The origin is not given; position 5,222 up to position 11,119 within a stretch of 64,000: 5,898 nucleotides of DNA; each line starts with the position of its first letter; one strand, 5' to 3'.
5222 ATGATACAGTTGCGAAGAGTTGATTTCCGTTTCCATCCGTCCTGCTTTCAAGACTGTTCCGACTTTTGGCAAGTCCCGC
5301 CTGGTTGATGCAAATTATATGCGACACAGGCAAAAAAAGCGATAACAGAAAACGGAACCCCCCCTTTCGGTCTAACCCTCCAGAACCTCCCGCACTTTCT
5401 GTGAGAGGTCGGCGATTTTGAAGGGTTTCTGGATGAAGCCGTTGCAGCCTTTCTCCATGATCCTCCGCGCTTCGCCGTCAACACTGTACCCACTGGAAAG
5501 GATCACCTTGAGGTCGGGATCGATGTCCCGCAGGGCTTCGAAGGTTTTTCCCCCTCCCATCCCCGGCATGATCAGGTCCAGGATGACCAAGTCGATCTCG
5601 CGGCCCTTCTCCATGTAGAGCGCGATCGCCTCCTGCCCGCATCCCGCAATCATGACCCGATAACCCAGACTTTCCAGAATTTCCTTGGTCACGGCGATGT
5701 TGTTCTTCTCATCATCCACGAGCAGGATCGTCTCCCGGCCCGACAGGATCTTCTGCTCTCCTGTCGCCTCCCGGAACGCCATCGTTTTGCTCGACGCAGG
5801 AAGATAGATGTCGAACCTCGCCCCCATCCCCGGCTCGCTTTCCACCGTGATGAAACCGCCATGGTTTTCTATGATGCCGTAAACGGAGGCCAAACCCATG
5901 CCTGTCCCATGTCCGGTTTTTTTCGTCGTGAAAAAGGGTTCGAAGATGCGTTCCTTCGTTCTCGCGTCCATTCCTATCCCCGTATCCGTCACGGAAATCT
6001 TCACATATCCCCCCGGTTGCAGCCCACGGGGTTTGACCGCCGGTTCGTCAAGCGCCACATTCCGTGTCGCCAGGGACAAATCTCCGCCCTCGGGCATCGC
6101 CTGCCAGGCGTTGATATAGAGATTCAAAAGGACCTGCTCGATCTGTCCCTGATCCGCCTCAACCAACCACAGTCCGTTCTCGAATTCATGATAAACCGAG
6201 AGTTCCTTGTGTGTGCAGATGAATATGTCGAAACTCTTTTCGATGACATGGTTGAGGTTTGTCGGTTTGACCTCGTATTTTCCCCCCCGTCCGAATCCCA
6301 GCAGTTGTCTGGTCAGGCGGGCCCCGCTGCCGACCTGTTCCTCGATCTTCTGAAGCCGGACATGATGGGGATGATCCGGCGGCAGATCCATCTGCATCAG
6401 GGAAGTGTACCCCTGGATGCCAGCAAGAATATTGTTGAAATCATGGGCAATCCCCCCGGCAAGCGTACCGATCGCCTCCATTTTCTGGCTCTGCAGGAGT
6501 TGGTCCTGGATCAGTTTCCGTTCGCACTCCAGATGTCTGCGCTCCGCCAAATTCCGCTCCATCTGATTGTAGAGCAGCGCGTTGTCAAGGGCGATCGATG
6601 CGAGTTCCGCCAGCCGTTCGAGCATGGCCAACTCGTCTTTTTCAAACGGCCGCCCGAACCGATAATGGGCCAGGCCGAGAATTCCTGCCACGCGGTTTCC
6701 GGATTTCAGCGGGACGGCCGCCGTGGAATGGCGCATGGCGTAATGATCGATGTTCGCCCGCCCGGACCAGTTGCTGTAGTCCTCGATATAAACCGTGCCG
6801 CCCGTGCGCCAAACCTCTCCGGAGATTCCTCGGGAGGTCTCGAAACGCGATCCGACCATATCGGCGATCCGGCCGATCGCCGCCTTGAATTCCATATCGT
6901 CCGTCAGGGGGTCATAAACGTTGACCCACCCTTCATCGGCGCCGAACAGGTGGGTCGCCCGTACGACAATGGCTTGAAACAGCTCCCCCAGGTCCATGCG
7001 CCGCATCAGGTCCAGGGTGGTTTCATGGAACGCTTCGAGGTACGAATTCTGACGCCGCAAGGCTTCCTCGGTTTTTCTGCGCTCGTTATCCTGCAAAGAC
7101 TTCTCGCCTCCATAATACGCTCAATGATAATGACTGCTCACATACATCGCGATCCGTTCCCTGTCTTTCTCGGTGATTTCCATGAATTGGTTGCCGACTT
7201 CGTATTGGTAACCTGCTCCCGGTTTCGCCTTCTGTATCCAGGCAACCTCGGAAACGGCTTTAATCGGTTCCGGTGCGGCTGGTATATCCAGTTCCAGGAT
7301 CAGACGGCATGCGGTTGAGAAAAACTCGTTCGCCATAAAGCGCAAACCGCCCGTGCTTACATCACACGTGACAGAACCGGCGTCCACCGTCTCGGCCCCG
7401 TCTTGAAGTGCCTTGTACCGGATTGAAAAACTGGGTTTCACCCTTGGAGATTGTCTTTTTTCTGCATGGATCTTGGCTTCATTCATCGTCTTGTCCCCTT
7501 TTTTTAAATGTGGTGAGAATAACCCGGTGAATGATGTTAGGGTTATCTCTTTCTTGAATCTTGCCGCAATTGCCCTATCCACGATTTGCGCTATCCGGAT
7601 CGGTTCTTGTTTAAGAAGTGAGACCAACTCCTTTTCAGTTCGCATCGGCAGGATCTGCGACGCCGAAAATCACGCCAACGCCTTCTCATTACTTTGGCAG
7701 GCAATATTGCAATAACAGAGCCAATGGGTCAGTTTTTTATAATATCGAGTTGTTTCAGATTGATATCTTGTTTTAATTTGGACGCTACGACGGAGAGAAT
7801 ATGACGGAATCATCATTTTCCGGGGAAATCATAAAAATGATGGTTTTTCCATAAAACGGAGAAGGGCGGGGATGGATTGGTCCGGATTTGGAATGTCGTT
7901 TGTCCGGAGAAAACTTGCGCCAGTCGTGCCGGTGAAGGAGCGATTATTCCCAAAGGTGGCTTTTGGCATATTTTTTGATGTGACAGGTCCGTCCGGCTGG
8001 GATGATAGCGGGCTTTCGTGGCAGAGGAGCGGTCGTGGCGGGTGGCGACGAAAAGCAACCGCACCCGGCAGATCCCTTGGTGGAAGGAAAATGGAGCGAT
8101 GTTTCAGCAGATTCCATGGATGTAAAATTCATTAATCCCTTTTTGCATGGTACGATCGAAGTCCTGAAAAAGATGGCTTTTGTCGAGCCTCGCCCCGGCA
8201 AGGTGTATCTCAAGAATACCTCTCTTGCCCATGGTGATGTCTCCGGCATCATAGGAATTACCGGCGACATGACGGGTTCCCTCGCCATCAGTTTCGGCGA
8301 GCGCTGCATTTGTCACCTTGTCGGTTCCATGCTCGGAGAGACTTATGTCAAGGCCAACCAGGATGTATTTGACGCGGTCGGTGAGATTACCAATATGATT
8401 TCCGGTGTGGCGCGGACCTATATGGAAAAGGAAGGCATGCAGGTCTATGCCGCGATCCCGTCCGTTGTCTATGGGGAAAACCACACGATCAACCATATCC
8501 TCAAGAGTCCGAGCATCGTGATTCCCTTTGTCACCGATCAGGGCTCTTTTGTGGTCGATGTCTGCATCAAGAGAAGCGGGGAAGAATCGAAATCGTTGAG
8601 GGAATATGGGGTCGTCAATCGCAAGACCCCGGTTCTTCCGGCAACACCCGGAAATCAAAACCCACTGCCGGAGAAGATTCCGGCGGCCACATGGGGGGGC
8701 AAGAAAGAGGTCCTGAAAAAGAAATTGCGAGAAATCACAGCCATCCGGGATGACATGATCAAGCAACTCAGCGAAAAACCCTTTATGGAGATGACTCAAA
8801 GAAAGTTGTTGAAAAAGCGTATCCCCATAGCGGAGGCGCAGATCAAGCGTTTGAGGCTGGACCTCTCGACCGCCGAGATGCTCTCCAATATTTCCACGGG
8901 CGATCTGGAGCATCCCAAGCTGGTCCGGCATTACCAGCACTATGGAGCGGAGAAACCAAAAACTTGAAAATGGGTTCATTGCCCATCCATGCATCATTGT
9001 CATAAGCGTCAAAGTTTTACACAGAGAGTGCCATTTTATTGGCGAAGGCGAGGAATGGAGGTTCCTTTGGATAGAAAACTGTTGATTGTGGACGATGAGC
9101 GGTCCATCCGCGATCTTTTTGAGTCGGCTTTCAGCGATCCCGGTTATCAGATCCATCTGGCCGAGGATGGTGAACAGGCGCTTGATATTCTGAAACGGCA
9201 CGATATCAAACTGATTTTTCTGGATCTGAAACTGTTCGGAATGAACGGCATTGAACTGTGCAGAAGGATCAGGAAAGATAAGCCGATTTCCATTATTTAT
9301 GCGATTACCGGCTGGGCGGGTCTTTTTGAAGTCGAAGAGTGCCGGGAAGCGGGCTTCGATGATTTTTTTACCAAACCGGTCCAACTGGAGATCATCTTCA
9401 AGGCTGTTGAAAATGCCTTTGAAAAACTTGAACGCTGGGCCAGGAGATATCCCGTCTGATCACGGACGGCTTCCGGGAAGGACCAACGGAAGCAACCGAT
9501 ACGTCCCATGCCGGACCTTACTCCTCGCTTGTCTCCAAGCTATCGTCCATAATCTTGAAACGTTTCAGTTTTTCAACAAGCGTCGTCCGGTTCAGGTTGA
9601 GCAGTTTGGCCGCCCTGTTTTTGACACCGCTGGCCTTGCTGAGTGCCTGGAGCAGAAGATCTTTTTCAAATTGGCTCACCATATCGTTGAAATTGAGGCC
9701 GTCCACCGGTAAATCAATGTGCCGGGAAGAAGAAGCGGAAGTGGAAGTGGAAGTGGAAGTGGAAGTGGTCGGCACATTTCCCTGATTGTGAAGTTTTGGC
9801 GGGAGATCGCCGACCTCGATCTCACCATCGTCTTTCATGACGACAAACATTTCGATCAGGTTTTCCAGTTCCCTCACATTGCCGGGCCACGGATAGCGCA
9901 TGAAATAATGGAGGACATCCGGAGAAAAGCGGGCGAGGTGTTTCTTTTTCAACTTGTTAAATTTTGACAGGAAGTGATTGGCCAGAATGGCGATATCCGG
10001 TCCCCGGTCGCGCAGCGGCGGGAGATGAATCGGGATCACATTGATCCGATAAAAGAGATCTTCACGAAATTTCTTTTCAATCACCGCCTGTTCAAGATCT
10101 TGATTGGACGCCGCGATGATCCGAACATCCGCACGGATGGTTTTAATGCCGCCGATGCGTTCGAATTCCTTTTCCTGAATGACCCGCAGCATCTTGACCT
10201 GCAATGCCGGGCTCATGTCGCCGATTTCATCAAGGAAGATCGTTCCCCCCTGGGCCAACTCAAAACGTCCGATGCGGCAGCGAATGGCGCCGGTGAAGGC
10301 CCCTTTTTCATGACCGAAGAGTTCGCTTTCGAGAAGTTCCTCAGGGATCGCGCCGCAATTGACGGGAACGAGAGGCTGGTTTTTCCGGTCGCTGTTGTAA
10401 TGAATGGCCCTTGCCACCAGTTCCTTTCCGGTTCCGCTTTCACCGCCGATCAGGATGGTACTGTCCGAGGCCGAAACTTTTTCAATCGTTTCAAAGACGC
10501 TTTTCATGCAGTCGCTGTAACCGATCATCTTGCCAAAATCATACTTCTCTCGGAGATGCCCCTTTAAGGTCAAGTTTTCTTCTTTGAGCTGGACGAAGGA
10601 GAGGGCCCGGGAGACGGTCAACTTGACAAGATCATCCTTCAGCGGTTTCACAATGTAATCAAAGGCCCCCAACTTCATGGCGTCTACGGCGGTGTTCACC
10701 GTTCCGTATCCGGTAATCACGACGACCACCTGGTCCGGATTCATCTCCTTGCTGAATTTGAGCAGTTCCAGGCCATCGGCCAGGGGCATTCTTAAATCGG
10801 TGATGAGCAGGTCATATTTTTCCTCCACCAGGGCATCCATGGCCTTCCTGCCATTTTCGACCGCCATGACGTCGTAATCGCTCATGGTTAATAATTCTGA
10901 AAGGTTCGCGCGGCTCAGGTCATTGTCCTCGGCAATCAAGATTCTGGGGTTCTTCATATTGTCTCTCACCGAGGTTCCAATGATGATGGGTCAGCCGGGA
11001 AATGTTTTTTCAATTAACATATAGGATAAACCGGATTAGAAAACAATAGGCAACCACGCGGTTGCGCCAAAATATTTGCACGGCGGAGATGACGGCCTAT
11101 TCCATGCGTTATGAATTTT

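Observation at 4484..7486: PilZ, GAF hybrid kinase and a J-domain protein with four MshEN-like repeats form a co-oriented module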

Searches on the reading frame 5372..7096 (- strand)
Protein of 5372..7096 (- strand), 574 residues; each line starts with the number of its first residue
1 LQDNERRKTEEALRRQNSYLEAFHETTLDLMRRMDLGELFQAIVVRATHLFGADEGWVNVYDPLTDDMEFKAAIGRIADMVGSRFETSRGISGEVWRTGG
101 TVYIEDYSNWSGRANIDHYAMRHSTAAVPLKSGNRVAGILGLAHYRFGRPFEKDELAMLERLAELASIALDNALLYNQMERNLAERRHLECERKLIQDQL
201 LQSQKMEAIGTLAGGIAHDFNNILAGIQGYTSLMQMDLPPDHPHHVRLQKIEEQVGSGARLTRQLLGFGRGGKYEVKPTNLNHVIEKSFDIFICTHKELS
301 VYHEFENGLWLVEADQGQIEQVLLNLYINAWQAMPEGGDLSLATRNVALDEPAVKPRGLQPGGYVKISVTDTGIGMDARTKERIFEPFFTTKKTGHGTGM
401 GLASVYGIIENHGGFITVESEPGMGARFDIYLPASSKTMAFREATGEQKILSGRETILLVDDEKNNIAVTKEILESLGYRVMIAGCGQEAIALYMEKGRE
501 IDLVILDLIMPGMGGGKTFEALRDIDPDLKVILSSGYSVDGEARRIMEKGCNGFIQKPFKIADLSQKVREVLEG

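Call 3: search_protein_families(library=pfam, proteins=[window:5372-7096:-], max_evalue=1)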
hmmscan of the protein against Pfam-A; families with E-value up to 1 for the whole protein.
window:5372-7096:- (574 aa): 7 families
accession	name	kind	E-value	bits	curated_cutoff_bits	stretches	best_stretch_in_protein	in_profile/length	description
PF00072.30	Response_reg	-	3e-23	82.6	30.2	1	457-569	1-111/111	Response regulator receiver domain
PF02518.31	HATPase_c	-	6.6e-22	78.5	26.4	1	315-434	2-109/111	Histidine kinase-, DNA gyrase B-, and HSP90-like ATPase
PF13185.12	GAF_2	-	1.4e-16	61.4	28.6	1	35-171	3-136/136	GAF domain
PF01590.32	GAF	-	2.9e-14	54.2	22.4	1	35-170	1-133/133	GAF domain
PF13492.12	GAF_3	-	4.3e-09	37.3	27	1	35-172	1-129/129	GAF domain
PF00512.31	HisKA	-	4.4e-08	33.5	26.9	1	210-270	3-62/66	His Kinase A (phospho-acceptor) domain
PF14501.12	HATPase_c_5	-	0.11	12.9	22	1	386-421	56-91/102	GHKL domain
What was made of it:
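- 5372..7096 (-): GAF-HisKA-HATPase_c-REC hybrid histidine kinase. It is a neighbour, not a conserved partner. Pfam (call 3).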

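Call 4: search_protein_families(library=ncbifam, proteins=[window:5372-7096:-], max_evalue=1)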
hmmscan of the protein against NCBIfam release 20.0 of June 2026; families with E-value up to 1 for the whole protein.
window:5372-7096:- (574 aa): 156 families (the best 25 are shown)
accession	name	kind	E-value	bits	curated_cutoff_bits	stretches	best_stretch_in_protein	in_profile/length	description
NF046020.1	HisKinCckABruc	equivalog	1.5e-101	340.7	1000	1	192-573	463-868/868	cell cycle histidine kinase CckA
NF010076.0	PRK13557.1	subfamily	8e-92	308.4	631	1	193-574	147-535/540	histidine kinase famiy protein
NF010411.0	PRK13837.1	equivalog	7.8e-86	288.8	647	1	121-572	376-812/828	two-component system VirA-like sensor kinase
NF046026.1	HisKinCckACaul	equivalog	4.8e-75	253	1000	1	192-573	285-677/678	cell cycle histidine kinase CckA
NF052574.1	HisKinEspCMyxo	equivalog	2e-54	185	1200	1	193-572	401-783/785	serine histidine kinase EspC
NF008468.0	PRK11360.1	equivalog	1.6e-52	178.7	646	1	192-437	379-611/616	two-component system sensor histidine kinase AtoS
NF052573.1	HisKinEspAMyxo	equivalog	8.9e-49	166.2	1400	1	191-568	366-746/755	serine histidine kinase EspA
NF007688.0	PRK10364.1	equivalog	5.4e-46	157.3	479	1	141-436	179-453/460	two-component system sensor histidine kinase ZraS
NF047466.1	hybrid_RR_LvrB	exception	3.9e-37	128.3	500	1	183-434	126-376/377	hybrid histidine kinase/response regulator LvrB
TIGR02956.1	TMAO_torS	equivalog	1.8e-35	122.4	676.5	1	277-574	535-822/967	TMAO reductase system sensor histidine kinase/response regulator TorS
NF008302.0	PRK11091.1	equivalog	1.2e-32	113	838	1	288-570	367-641/779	aerobic respiration two-component sensor histidine kinase ArcB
NF038348.1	T2SS_HK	subfamily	2.2e-31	108.9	450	2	262-433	415-572/574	histidine kinase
NF011874.0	PRK15347.1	equivalog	3.6e-29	101.4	852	2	456-568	692-806/921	two component system sensor kinase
NF041947.1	LuxQ_Vibrio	equivalog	5.9e-29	100.5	1200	1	279-567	548-834/843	quorum-sensing autoinducer 2 sensor kinase/phosphatase LuxQ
NF041777.1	sens_FixL_Rhizob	equivalog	2e-28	99.3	850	1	180-436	233-483/485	sensor protein FixL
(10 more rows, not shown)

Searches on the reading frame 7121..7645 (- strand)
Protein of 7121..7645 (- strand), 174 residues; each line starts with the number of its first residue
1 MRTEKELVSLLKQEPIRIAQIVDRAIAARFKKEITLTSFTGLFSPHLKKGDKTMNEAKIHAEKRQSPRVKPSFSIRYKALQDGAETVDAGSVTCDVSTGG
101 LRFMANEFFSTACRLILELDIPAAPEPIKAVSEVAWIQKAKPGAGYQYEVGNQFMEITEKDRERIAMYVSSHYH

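Call 3: search_protein_families(library=pfam, proteins=[window:7121-7645:-], max_evalue=1)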
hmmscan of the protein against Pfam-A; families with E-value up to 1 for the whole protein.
window:7121-7645:- (174 aa): 1 family
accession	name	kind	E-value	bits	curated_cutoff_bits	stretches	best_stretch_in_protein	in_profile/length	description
PF07238.19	PilZ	-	1.8e-09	38.3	22.5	1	62-169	1-100/102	PilZ domain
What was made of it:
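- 7121..7486 (-): Single-domain PilZ protein (RQSPR ... DVSTGG). It is a neighbour found only in this window. Pfam PilZ 38.3 bits (call 3).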

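Call 4: search_protein_families(library=ncbifam, proteins=[window:7121-7645:-], max_evalue=1)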
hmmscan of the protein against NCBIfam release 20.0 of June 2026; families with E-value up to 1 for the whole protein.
window:7121-7645:- (174 aa): 1 family
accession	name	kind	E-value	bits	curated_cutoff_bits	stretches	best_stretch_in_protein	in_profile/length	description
TIGR02266.1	gmx_TIGR02266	paralog_domain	9.9e-08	32.1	68.7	1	88-170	16-96/96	TIGR02266 family protein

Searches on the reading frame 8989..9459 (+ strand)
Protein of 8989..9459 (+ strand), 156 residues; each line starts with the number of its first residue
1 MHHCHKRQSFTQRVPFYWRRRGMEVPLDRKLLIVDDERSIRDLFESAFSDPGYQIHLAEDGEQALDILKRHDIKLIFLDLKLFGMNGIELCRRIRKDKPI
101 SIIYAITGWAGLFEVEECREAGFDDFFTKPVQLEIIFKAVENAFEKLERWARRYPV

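Call 3: search_protein_families(library=pfam, proteins=[window:8989-9459:+], max_evalue=1)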
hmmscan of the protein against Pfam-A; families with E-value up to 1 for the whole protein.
window:8989-9459:+ (156 aa): 4 families
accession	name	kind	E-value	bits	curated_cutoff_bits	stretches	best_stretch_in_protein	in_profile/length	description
PF00072.30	Response_reg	-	4.6e-26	91.6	30.2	1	32-140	2-110/111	Response regulator receiver domain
PF20274.4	cREC_REC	-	0.00061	20.9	27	1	32-97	3-59/88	Cyclic-phosphate processing Receiver domain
PF23198.2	PDE8A_N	-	0.00085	19.7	29.6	1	30-101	12-84/147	PDE8A-like, N-terminal domain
PF00215.30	OMPdecase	-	0.2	11.9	27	1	51-82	31-60/221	Orotidine 5'-phosphate decarboxylase / HUMPS family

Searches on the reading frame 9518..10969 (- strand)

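Call 3: search_protein_families(library=pfam, proteins=[window:9518-10969:-], max_evalue=1)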
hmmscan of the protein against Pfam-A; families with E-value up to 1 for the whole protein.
window:9518-10969:- (483 aa): 12 families
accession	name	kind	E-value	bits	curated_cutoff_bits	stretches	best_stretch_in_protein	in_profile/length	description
PF00158.32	Sigma54_activat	-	9.2e-73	243.9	20.2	1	148-315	1-168/168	Sigma-54 interaction domain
PF25601.1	AAA_lid_14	-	1.3e-26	92.7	27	1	320-403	1-84/87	AAA+ ATPase lid domain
PF00072.30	Response_reg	-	1.9e-25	89.6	30.2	1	10-114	1-105/111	Response regulator receiver domain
PF14532.12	Sigma54_activ_2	-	6.2e-21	75.5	25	1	149-319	1-138/138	Sigma-54 interaction domain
PF02954.25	HTH_8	-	3.2e-12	46.4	22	1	432-471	3-42/42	Bacterial regulatory protein, Fis family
PF07728.20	AAA_5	-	3e-08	34.2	22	1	172-292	2-125/139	AAA domain (dynein-related subfamily)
PF18024.7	HTH_50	-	0.00027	21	27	1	427-473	4-49/50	Helix-turn-helix domain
PF00004.35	AAA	-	0.0015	19.4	21.2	1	172-297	1-119/131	ATPase family associated with various cellular activities (AAA)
PF07724.20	AAA_2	-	0.0026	18.3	27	1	170-300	4-135/166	AAA domain (Cdc48 subfamily)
PF20030.5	bpMoxR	-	0.032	13.7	27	1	243-293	100-149/205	MoxR domain in the MoxR-vWA-beta-propeller ternary systems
PF01078.27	Mg_chelatase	-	0.063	13.1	20.3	0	227-287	93-155/207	Magnesium chelatase, subunit ChlI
PF13556.12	HTH_30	-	0.14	12.5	27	1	440-472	5-37/59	PucR C-terminal helix-turn-helix domain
